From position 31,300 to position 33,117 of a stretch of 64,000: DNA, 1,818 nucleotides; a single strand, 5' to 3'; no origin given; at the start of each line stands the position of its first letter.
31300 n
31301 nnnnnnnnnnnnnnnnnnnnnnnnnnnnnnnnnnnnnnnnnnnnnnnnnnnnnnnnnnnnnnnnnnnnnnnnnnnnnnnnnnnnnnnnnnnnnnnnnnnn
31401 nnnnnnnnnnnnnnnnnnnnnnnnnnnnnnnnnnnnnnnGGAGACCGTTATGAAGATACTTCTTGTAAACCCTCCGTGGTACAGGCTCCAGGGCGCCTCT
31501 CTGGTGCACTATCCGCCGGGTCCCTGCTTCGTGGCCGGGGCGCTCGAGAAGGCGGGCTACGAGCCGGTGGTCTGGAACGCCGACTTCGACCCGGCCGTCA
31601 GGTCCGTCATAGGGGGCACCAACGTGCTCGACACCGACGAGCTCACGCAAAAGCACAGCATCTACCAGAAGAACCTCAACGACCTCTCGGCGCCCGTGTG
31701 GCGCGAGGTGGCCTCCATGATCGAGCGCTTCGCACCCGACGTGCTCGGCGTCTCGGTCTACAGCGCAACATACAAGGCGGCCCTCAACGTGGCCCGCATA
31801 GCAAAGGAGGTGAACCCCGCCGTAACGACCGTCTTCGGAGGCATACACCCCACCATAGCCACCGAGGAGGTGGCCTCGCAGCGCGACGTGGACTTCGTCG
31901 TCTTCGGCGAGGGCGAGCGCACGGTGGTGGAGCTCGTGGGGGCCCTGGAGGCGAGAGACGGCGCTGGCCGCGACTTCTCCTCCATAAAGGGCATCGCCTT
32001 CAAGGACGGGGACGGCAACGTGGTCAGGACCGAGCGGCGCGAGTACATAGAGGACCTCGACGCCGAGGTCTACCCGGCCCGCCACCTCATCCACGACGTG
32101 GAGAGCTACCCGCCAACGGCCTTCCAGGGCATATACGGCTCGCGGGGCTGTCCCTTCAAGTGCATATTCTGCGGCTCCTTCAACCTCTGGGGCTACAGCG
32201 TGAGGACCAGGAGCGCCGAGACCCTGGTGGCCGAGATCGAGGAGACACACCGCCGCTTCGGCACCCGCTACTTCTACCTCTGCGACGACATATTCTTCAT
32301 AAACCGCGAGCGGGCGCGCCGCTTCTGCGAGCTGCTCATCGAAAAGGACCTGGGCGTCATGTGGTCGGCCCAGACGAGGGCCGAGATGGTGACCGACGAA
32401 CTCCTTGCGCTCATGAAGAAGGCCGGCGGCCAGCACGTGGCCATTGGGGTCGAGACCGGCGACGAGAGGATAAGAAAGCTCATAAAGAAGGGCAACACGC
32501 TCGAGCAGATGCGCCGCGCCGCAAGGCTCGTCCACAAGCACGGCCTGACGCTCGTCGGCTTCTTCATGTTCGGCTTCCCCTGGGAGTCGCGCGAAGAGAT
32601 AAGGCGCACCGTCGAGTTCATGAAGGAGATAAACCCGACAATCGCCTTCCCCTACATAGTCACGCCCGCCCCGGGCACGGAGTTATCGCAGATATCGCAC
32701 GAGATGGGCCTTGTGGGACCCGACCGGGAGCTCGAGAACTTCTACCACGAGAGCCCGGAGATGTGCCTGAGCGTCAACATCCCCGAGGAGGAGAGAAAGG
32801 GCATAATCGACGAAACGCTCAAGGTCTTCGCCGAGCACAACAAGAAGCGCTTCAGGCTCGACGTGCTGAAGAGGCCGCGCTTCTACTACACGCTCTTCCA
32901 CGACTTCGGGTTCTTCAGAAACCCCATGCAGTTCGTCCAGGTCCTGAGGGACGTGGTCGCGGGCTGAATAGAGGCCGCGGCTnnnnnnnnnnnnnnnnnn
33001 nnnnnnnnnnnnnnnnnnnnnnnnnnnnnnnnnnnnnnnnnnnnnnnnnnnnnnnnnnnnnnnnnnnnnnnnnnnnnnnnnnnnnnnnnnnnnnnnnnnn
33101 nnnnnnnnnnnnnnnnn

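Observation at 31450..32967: Cobalamin-binding (class B) radical SAM enzyme embedded among the glycosyltransferases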

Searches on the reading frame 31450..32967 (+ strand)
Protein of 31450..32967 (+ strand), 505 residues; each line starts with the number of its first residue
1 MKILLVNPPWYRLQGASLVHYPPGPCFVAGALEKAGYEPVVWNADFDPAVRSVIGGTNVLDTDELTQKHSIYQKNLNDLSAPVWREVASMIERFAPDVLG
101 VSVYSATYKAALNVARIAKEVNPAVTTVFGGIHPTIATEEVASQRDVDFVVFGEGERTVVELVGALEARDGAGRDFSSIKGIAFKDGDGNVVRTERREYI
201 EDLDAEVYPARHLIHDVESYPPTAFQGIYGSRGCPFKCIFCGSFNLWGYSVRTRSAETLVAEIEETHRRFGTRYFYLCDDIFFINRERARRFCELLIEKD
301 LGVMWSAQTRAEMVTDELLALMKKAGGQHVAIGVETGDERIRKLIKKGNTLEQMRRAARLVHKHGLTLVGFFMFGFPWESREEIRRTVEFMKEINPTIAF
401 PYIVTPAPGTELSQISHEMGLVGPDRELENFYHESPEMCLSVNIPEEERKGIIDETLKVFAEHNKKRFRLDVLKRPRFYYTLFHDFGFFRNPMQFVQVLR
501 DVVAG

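Call 3: search_protein_families(library=pfam, proteins=[window:31450-32967:+], max_evalue=0.01)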
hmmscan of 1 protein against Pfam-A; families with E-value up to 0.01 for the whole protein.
window:31450-32967:+ (505 aa): 2 families
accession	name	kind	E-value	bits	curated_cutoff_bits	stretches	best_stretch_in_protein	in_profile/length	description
PF04055.27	Radical_SAM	-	8.7e-26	91.5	29.5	1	231-390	4-165/166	Radical SAM superfamily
PF02310.24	B12-binding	-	4.6e-20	72.1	32.1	1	21-162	13-120/121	B12 binding domain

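Call 4: search_protein_families(library=ncbifam, proteins=[window:31450-32967:+], max_evalue=0.01)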
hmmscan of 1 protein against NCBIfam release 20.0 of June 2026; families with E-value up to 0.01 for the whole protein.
window:31450-32967:+ (505 aa): 36 families (the best 25 are shown)
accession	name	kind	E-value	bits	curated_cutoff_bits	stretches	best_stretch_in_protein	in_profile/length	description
TIGR02026.1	BchE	equivalog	7.9e-61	206.4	481.35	1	86-431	54-401/497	magnesium-protoporphyrin IX monomethyl ester anaerobic oxidative cyclase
TIGR03471.1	HpnJ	equivalog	1.4e-55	189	577.6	1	104-461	77-430/472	hopanoid biosynthesis associated radical SAM protein HpnJ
NF050148.1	rSAM_ApyD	equivalog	4.3e-47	160.9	750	1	82-413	61-390/645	RiPP biosynthesis radical SAM protein ApyD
TIGR04072.2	rSAM_ladder_B12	equivalog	3.6e-41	141.2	360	1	89-475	52-430/443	lipid biosynthesis B12-binding/radical SAM protein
TIGR04013.1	B12_SAM_MJ_1487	hypoth_equivalog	3.3e-36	124.9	251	2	87-268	35-194/382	TIGR04013 family B12-binding domain/radical SAM domain-containing protein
TIGR04479.1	bcpD_PhpK_rSAM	subfamily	1.4e-35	122.6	600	1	149-398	174-413/504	PhpK family radical SAM P-methyltransferase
NF033070.1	rSAM_AprD4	equivalog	1.1e-33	116.8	500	1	198-426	165-400/456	AprD4 family radical SAM diol-dehydratase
TIGR04014.1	B12_SAM_MJ_0865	equivalog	2.2e-33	115.7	360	1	90-419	33-361/434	methyl-coenzyme M reductase glutamine C-methyltransferase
TIGR03975.1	rSAM_ocin_1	subfamily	1.7e-30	106.1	281.85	1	82-394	115-430/606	RiPP maturation radical SAM C-methyltransferase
NF033712.0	B12_rSAM_KedN5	subfamily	6.3e-30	104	700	1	60-423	28-398/624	KedN5 family methylcobalamin-dependent radical SAM C-methyltransferase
NF038361.1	rSAM_Sden_1168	equivalog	9.3e-30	103.7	575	1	2-420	64-477/560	Sden_1168 family B12-binding radical SAM P-methyltransferase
TIGR04367.1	HpnR_B12_rSAM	equivalog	1.6e-29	102.8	650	1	75-413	40-370/490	hopanoid C-3 methylase HpnR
TIGR04385.1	B12_rSAM_cofa1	equivalog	3e-24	86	450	1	84-395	50-365/438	B12 lower ligand biosynthesis radical SAM protein BzaD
TIGR04190.1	B12_SAM_Ta0216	equivalog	2e-23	82.8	500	1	87-394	71-394/554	TIGR04190 family B12-binding domain/radical SAM domain protein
TIGR04295.1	B12_rSAM_oligo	hypoth_equivalog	6e-20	71.3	400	1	125-363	102-330/422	TIGR04295 family B12-binding domain-containing radical SAM protein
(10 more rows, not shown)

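Call 12: find_homologous_proteins(query=window:31450-32967:+, max_evalue=1e-10)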
Query window:31450-32967:+ (505 aa): 1479 proteins with E <= 1e-10 among 8000 candidates; the best 120 are listed.
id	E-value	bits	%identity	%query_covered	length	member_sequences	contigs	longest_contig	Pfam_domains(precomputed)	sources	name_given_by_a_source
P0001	0.0e+0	1169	100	100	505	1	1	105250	PF04055.28,PF02310.25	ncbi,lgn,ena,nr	ncbi:MAG TPA: radical SAM protein [Deltaproteobacteria bacterium]|nr:radical SAM protein [Deltaprote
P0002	7.3e-240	815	67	100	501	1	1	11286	PF04055.28,PF02310.25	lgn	-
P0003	8.4e-233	792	66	100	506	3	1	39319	PF04055.28,PF02310.25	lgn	-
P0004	1.5e-231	787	65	99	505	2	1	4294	PF04055.28,PF02310.25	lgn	-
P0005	3.3e-216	737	62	100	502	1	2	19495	PF04055.28,PF02310.25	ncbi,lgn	-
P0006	3.5e-214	730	62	97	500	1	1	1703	PF04055.28,PF02310.25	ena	-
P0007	2.2e-213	728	61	99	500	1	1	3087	PF04055.28,PF02310.25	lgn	-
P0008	8.0e-204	696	58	100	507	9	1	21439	PF04055.28,PF02310.25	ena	-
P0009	9.9e-196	669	57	100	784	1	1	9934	PF08659.17,PF04055.28,PF13561.13,PF23441.1,PF00106.32,PF02310.25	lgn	-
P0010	6.2e-188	644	55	100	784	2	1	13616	PF08659.17,PF04055.28,PF13561.13,PF23441.1,PF00106.32,PF02310.25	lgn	-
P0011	7.5e-175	600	53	96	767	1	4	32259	PF08659.17,PF04055.28,PF13561.13,PF23441.1,PF00106.32,PF02310.25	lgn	-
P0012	2.9e-173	595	53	99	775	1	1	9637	PF08659.17,PF04055.28,PF13561.13,PF23441.1,PF00106.32,PF01370.28,PF02310.25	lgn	-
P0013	1.1e-167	577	52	99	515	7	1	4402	PF04055.28,PF02310.25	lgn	-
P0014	2.3e-167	576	51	99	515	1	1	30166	PF04055.28,PF02310.25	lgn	-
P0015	8.2e-167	574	52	99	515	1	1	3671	PF04055.28,PF02310.25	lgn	-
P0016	2.0e-166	573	50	99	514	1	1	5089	PF04055.28,PF02310.25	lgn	-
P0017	6.5e-160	551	50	99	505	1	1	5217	PF04055.28,PF02310.25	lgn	-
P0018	7.1e-159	548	49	100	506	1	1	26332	PF04055.28,PF02310.25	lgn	-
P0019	1.5e-158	547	49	100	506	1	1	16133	PF04055.28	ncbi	-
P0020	1.6e-158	547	48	99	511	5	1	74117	PF04055.28,PF02310.25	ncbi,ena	-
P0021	2.1e-158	546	49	100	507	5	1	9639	PF04055.28,PF02310.25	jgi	jgi:radical SAM superfamily enzyme YgiQ (UPF0313 family)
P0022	2.7e-158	546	48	100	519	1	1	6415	PF04055.28,PF02310.25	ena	-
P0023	3.4e-158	546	50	100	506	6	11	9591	PF04055.28,PF02310.25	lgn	-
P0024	5.6e-158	545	49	100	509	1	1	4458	PF04055.28,PF02310.25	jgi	-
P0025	1.8e-157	543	49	100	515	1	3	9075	PF04055.28,PF02310.25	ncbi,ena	-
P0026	2.5e-157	543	49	99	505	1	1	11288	PF04055.28,PF02310.25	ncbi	ncbi:B12-binding domain-containing radical SAM protein [Patescibacteria group bacterium]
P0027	3.5e-157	542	48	100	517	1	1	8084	PF04055.28,PF02310.25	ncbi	-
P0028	5.1e-157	542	49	99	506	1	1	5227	PF04055.28,PF02310.25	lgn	-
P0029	6.1e-157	541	49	99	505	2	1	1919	PF04055.28,PF02310.25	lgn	-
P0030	1.5e-156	540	49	99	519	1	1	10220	PF04055.28,PF02310.25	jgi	-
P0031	3.0e-156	539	49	96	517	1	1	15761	PF04055.28,PF02310.25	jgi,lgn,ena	-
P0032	5.0e-156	538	50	99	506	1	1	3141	PF04055.28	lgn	-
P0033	1.3e-155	537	49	100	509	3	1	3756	PF04055.28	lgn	-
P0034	2.5e-155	536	48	100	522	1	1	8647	PF04055.28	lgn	-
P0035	3.2e-155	536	48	100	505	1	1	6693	PF04055.28,PF02310.25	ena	-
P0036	3.8e-155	535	48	100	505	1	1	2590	PF04055.28,PF02310.25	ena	-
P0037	9.8e-155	534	48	100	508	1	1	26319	PF04055.28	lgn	-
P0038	1.5e-154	533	47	99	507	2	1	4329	PF04055.28,PF02310.25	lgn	-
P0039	2.4e-154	533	48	100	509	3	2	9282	PF04055.28,PF02310.25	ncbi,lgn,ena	-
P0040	2.3e-153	530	48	100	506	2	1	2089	PF04055.28,PF02310.25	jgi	-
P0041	2.4e-153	529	48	100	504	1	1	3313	PF04055.28,PF02310.25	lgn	-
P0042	1.4e-152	527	48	100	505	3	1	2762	PF04055.28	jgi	-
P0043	4.5e-152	525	47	100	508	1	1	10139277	PF04055.28,PF02310.25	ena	-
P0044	6.2e-152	525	48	99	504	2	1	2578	PF04055.28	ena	-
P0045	3.5e-151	522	48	100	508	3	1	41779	PF04055.28,PF02310.25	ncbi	-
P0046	5.2e-151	522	47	100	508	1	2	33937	PF04055.28,PF02310.25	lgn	-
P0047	9.6e-151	521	47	99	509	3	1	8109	PF04055.28,PF02310.25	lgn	-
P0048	1.2e-150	521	48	100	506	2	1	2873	PF04055.28,PF02310.25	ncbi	-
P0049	6.2e-150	518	47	100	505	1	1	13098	PF04055.28,PF02310.25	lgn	-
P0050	6.4e-150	518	48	100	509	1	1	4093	PF04055.28,PF02310.25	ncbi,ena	-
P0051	1.1e-149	517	47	99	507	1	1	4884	PF04055.28,PF02310.25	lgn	-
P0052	1.9e-149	517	46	100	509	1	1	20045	PF04055.28,PF02310.25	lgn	-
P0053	2.0e-149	517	46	99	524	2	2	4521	PF04055.28,PF02310.25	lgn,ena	-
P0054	2.2e-149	516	46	99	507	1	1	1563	PF04055.28,PF02310.25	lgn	-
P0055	2.1e-148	513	47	99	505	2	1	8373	PF04055.28,PF02310.25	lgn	-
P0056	3.9e-148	512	46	100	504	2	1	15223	PF04055.28,PF02310.25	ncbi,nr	ncbi:MAG: radical SAM protein [Candidatus Omnitrophica bacterium]|nr:radical SAM protein [Candidatus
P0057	4.5e-148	512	45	99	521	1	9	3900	PF04055.28,PF02310.25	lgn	-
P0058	6.1e-148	512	47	99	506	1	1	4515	PF04055.28,PF02310.25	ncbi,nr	ncbi:MAG: B12-binding domain-containing radical SAM protein [Actinobacteria bacterium]|nr:B12-bindin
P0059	1.4e-147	511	48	92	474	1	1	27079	PF04055.28,PF02310.25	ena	-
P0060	2.8e-147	510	45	100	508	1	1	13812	PF04055.28,PF02310.25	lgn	-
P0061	3.4e-147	509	47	99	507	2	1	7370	PF04055.28,PF02310.25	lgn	-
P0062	3.7e-147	509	46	100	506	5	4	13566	PF04055.28,PF02310.25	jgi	jgi:anaerobic magnesium-protoporphyrin IX monomethyl ester cyclase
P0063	3.8e-147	509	47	99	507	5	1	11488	PF04055.28,PF02310.25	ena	-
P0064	5.5e-147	509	47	99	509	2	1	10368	PF04055.28,PF02310.25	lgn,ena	-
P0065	7.6e-147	508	46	100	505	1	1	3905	PF04055.28,PF02310.25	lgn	-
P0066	7.8e-147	508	46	99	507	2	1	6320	PF04055.28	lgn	-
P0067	1.3e-146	507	47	99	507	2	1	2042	PF04055.28,PF02310.25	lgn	-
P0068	1.5e-146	507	46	99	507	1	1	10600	PF04055.28,PF02310.25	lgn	-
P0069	3.5e-146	506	47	99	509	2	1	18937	PF04055.28,PF02310.25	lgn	-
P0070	5.9e-146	505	45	99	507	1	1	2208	PF04055.28,PF02310.25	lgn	-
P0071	7.0e-146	505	46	99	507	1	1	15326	PF04055.28,PF02310.25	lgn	-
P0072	2.1e-145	503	46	100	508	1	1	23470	PF04055.28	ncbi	-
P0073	2.4e-145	503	45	99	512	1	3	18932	PF04055.28,PF02310.25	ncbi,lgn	-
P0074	6.6e-145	502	46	100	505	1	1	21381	PF04055.28,PF02310.25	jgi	jgi:radical SAM superfamily enzyme YgiQ (UPF0313 family)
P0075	8.7e-145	501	47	99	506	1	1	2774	PF04055.28,PF02310.25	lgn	-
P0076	3.4e-144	499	46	99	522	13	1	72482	PF04055.28,PF02310.25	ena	-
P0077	5.6e-144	499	45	100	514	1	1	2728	PF04055.28,PF02310.25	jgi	-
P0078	2.3e-143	497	46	99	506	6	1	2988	PF04055.28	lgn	-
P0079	2.7e-143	496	45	99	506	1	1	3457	PF04055.28,PF02310.25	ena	-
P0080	3.3e-143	496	46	99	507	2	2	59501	PF04055.28,PF02310.25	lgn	-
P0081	7.7e-141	488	46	96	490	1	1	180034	PF04055.28,PF02310.25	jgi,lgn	jgi:radical SAM superfamily enzyme YgiQ (UPF0313 family)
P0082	2.9e-140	486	46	99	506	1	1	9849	PF04055.28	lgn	-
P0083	1.6e-139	484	46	100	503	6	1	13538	PF04055.28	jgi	jgi:radical SAM superfamily enzyme YgiQ (UPF0313 family)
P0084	9.7e-139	481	46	94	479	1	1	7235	PF04055.28,PF02310.25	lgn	-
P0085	3.7e-138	479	45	100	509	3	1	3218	PF04055.28,PF02310.25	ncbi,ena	-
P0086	6.3e-137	475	45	94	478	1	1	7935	PF04055.28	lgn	-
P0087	5.7e-136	472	44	96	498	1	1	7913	PF04055.28,PF02310.25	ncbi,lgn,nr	ncbi:MAG: radical SAM protein [Candidatus Aenigmarchaeota archaeon]|nr:radical SAM protein [Candidat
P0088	7.8e-136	472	44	100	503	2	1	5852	PF04055.28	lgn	-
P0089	1.3e-134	468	49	87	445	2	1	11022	PF04055.28,PF02310.25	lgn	-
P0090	3.1e-134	466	45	94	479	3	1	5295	PF04055.28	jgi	-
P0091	5.2e-131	456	45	100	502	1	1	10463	PF04055.28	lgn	-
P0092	1.2e-130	455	44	95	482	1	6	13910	PF04055.28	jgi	jgi:radical SAM superfamily enzyme YgiQ (UPF0313 family)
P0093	1.8e-130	454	45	95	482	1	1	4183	PF04055.28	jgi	jgi:radical SAM superfamily enzyme YgiQ (UPF0313 family)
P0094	3.5e-129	450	43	100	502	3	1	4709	PF04055.28,PF02310.25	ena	-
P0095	8.4e-129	449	44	96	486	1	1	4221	PF04055.28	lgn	-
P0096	2.8e-126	440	49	77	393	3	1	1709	PF04055.28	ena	-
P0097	7.6e-126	439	44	100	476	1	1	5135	PF04055.28,PF02310.25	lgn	-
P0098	4.9e-125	436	43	100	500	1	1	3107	PF04055.28,PF02310.25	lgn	-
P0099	1.6e-124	434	42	100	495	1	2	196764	PF04055.28,PF02310.25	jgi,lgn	-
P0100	1.6e-122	428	40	99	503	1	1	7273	PF04055.28,PF02310.25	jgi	jgi:radical SAM superfamily enzyme YgiQ (UPF0313 family)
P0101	4.2e-122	426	50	76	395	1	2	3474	PF04055.28,PF02310.25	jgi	jgi:radical SAM superfamily enzyme YgiQ (UPF0313 family)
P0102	1.8e-119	418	41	97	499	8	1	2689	PF04055.28,PF02310.25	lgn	-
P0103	6.2e-119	416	40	99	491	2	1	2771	PF04055.28,PF02310.25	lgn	-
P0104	1.3e-117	412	40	100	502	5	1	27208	PF04055.28,PF02310.25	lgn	-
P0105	8.9e-116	406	39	99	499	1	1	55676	PF04055.28,PF02310.25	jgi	jgi:anaerobic magnesium-protoporphyrin IX monomethyl ester cyclase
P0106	6.9e-115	403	42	94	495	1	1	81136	PF04055.28,PF02310.25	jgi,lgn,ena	-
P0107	4.0e-114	400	39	100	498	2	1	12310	PF04055.28,PF02310.25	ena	-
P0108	1.1e-111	392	41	95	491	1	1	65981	PF04055.28,PF02310.25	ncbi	-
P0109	1.2e-111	392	42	92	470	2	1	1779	PF04055.28,PF02310.25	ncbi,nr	ncbi:MAG: radical SAM protein, partial [Dehalococcoidia bacterium]|nr:radical SAM protein [Dehalococ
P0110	1.3e-108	382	39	95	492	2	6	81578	PF04055.28,PF02310.25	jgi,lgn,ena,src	-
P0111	5.9e-108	380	50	70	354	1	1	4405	PF04055.28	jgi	jgi:radical SAM superfamily enzyme YgiQ (UPF0313 family)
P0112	3.2e-107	377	48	71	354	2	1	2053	PF04055.28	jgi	jgi:radical SAM superfamily enzyme YgiQ (UPF0313 family)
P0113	1.7e-106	375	37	99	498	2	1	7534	PF04055.28,PF02310.25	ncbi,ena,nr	ncbi:radical SAM protein [Candidatus Parcubacteria bacterium]|nr:radical SAM protein [Candidatus Par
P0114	1.7e-105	372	48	70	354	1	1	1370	PF04055.28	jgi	jgi:radical SAM superfamily enzyme YgiQ (UPF0313 family)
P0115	1.1e-104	369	38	95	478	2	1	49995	PF04055.28,PF02310.25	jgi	jgi:radical SAM superfamily enzyme YgiQ (UPF0313 family)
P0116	1.2e-103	366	39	95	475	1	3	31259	PF04055.28,PF02310.25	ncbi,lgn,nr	ncbi:MAG: radical SAM protein [Halobacteriota archaeon]|nr:radical SAM protein [Halobacteriota archa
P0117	1.5e-103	365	36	99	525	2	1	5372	PF04055.28,PF02310.25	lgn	-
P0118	2.2e-102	361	37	99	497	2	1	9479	PF04055.28,PF02310.25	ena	-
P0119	1.2e-100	356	40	94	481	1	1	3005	PF04055.28,PF02310.25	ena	-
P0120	1.6e-100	355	39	93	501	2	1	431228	PF04055.28,PF02310.25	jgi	-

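Call 13: find_encoding_contigs(protein=P0003, flank=8000, max_places=2)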
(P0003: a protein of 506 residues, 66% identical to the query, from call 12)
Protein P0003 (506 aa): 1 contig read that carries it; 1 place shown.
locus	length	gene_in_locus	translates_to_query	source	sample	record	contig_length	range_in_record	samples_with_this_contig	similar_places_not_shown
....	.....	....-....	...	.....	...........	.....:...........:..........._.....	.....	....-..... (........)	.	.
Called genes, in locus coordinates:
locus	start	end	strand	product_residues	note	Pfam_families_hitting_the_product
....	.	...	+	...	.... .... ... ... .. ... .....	-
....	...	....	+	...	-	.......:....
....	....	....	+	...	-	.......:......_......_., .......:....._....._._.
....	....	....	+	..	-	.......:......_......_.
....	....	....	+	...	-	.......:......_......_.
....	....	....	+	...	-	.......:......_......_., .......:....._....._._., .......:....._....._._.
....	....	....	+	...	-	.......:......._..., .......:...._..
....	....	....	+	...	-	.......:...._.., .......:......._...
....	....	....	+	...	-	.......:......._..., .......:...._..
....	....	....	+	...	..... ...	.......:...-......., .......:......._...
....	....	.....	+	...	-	-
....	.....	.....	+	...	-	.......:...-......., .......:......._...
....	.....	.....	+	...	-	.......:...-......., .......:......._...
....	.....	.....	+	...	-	-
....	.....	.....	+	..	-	-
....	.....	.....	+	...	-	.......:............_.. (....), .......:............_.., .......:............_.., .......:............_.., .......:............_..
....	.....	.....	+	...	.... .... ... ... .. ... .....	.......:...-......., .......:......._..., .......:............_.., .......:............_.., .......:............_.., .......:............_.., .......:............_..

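Call 14: find_encoding_contigs(protein=P0011, flank=8000, max_places=2)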
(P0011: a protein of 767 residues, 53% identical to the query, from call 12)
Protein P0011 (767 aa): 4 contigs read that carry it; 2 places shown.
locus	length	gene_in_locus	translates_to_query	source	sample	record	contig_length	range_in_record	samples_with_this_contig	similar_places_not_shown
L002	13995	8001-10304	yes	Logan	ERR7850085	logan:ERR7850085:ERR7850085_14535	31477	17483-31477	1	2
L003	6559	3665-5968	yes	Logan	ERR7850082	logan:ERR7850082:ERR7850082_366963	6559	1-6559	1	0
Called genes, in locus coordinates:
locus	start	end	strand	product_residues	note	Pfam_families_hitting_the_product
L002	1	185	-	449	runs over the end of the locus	PF03721:UDPG_MGDP_dh_N, PF03807:F420_oxidored (faint), PF00984:UDPG_MGDP_dh, PF03720:UDPG_MGDP_dh_C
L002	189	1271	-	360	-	PF01370:Epimerase, PF07993:NAD_binding_4 (faint), PF16363:GDP_Man_Dehyd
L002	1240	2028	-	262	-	PF00483:NTP_transferase, PF12804:NTP_transf_3 (weak)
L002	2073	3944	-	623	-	-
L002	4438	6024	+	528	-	-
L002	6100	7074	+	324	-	PF00535:Glycos_transf_2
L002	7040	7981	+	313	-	PF00535:Glycos_transf_2, PF10111:Glyco_tranf_2_2 (faint), PF13641:Glyco_tranf_2_3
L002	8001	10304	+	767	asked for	PF02310:B12-binding, PF04055:Radical_SAM, PF00106:adh_short, PF08659:KR, PF13561:adh_short_C2, PF23441:SDR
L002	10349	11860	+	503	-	PF02310:B12-binding, PF04055:Radical_SAM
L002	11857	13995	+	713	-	?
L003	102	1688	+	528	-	-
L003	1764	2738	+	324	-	PF00535:Glycos_transf_2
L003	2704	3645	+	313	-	PF00535:Glycos_transf_2, PF10111:Glyco_tranf_2_2 (faint), PF13641:Glyco_tranf_2_3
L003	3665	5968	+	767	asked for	PF02310:B12-binding, PF04055:Radical_SAM, PF00106:adh_short, PF08659:KR, PF13561:adh_short_C2, PF23441:SDR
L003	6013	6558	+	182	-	?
